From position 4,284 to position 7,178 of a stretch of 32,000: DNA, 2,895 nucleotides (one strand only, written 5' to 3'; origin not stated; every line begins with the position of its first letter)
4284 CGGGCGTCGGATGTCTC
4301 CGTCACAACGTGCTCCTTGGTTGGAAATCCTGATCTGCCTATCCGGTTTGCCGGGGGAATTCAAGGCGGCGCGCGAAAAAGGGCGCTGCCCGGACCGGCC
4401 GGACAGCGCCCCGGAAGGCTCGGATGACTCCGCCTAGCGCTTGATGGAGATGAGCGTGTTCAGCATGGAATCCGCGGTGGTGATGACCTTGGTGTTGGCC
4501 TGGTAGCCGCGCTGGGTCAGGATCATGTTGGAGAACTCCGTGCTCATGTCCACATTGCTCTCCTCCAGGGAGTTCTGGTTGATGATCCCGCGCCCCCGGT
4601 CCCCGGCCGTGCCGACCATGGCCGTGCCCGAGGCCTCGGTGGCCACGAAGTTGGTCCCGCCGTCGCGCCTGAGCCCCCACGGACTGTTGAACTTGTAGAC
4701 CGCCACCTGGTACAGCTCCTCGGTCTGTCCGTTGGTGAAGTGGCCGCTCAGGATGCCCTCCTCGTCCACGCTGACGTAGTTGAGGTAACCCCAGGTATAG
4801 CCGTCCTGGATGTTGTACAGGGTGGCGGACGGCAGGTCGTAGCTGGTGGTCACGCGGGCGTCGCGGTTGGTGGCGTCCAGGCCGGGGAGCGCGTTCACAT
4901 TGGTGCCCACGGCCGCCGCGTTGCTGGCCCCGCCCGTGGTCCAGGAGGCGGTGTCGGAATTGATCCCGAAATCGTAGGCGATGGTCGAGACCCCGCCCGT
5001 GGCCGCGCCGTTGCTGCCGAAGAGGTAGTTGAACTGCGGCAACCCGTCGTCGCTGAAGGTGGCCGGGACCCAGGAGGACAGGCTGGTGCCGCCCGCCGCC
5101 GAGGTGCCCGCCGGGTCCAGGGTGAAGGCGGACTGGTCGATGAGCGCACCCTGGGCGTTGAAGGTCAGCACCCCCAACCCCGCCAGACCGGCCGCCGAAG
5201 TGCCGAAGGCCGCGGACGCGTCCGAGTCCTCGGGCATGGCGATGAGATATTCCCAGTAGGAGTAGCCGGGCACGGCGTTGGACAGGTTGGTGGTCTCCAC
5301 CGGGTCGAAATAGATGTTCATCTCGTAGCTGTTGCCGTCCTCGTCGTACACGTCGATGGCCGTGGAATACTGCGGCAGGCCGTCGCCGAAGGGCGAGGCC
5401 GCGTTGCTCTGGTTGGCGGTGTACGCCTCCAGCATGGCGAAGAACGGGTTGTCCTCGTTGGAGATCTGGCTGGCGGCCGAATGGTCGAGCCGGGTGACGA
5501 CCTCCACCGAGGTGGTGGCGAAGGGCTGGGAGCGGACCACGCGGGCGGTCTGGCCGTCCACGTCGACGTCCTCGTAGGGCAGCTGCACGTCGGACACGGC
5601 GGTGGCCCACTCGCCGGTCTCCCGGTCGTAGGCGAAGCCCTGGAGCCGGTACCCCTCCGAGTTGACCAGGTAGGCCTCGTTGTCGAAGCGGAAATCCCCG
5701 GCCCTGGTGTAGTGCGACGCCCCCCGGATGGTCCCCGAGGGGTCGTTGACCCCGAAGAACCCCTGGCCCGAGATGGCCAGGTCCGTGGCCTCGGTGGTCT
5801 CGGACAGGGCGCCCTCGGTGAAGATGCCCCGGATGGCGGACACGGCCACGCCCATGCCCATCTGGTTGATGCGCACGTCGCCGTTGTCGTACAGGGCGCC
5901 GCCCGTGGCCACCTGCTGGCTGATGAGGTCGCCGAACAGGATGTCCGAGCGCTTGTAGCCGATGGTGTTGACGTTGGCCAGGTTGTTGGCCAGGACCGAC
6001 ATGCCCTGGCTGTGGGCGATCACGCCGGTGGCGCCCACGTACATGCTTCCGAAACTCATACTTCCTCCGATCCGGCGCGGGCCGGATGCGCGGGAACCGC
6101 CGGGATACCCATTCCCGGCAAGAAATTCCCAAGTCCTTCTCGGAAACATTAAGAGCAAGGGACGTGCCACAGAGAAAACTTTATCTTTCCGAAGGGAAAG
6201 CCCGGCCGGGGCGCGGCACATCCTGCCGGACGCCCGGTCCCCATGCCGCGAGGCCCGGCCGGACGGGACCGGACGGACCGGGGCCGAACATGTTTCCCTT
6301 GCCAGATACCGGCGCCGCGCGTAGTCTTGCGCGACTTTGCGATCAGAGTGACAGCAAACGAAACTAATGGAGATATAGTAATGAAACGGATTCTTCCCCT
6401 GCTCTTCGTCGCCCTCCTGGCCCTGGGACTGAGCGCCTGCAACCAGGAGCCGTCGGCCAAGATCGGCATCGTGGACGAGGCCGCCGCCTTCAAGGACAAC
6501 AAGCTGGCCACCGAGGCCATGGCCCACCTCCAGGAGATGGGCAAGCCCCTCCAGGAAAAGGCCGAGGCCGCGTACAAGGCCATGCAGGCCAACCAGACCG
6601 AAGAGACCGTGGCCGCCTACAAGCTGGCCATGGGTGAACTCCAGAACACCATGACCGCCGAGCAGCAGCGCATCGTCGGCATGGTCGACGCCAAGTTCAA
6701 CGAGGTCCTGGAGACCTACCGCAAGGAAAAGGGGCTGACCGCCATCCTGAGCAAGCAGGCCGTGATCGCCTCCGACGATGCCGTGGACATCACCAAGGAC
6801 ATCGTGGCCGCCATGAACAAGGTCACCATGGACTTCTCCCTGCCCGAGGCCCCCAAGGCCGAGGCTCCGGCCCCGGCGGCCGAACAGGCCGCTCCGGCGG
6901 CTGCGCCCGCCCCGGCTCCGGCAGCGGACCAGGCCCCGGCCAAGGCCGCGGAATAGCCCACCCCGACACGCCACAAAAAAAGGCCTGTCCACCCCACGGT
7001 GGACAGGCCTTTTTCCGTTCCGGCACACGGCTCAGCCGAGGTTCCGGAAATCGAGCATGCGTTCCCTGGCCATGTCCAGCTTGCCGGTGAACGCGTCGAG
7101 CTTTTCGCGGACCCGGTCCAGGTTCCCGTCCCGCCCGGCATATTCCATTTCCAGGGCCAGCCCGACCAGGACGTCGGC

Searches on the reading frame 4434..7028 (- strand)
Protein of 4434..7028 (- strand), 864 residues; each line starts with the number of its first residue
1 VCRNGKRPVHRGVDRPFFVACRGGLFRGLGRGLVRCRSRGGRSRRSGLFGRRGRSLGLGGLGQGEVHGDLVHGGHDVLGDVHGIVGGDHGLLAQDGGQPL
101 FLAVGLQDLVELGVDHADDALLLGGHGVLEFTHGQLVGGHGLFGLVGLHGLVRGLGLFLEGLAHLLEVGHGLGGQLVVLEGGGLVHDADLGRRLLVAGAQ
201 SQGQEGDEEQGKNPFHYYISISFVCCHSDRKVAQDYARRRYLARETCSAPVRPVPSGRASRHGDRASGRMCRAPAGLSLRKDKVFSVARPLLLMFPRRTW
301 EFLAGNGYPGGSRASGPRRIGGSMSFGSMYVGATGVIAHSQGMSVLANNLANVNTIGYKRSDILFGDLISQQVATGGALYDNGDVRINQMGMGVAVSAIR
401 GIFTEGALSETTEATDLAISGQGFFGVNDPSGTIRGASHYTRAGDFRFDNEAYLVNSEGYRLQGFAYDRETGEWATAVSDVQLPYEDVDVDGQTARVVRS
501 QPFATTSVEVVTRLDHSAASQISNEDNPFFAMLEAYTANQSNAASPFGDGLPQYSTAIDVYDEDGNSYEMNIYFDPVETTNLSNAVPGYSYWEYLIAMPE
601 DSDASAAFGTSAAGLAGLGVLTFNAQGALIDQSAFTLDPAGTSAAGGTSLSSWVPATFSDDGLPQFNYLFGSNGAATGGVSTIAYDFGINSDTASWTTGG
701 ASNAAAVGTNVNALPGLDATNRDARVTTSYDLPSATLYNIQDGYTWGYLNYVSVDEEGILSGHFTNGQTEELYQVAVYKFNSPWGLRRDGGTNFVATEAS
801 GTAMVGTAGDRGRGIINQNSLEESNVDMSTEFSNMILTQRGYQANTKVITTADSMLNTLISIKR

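Call 57: search_protein_families(library=pfam, proteins=[window:4434-7028:-], max_evalue=0.00001)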
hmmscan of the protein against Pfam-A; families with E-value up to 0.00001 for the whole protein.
window:4434-7028:- (864 aa): 4 families
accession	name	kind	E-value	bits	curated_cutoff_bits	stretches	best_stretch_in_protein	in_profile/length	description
PF06429.18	Flg_bbr_C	-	3.2e-16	59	23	1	818-861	2-45/46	Flagellar basal body rod FlgEFG protein C-terminal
PF07559.19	FlgE_D2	-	3e-13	50.9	22.7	1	548-744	16-142/142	Flagellar basal body protein FlaE D2 domain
PF22692.1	LlgE_F_G_D1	-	9e-13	48.6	27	1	418-484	1-48/64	Flagellar hook protein FlgE/F/G D1 domain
PF00460.25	Flg_bb_rod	-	5e-07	30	20.7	1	329-359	1-31/31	Flagella basal body rod protein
